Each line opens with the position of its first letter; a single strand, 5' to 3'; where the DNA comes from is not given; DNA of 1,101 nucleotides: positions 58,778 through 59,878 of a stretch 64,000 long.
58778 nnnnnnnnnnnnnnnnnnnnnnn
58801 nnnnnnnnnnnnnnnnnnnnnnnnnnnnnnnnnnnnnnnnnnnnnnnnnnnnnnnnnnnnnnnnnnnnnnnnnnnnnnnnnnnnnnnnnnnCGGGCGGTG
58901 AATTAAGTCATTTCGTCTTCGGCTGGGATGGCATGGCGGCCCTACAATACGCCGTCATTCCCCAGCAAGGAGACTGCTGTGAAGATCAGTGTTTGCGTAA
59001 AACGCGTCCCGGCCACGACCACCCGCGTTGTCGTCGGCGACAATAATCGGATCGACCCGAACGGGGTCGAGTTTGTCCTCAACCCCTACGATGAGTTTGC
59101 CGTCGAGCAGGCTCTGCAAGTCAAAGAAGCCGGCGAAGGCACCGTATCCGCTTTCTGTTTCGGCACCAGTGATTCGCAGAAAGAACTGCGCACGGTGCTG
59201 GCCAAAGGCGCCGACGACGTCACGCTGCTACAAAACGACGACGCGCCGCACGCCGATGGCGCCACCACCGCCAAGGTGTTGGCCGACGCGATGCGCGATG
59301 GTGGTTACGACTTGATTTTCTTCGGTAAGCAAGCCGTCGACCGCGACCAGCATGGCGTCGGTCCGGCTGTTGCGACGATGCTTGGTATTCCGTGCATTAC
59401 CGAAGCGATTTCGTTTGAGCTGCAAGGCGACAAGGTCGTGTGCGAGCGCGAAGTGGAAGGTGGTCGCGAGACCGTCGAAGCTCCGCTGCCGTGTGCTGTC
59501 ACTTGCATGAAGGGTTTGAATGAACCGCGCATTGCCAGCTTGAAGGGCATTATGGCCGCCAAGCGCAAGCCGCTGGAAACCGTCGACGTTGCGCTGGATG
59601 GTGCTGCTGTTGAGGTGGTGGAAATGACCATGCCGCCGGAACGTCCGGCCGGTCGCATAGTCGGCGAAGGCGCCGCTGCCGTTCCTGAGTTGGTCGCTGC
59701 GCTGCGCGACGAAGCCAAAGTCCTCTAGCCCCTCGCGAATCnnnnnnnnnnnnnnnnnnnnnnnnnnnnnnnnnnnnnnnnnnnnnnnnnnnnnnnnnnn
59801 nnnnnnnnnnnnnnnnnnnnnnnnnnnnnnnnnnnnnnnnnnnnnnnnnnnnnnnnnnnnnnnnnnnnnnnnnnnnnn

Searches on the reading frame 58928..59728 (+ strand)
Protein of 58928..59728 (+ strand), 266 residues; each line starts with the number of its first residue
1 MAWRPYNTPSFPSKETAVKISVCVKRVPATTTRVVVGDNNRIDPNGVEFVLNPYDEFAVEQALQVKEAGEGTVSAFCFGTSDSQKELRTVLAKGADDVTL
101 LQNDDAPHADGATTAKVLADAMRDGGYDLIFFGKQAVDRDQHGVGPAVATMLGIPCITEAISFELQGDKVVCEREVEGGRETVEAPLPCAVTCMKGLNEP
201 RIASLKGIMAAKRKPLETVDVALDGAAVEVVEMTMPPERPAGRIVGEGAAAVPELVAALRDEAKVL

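Call 6: search_protein_families(library=pfam, proteins=[window:58928-59728:+], max_evalue=0.01)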
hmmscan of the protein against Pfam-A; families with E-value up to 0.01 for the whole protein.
window:58928-59728:+ (266 aa): 1 family
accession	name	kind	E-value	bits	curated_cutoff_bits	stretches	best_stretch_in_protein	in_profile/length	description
PF01012.27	ETF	-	3.6e-43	147.9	26.7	1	44-222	6-179/181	Electron transfer flavoprotein domain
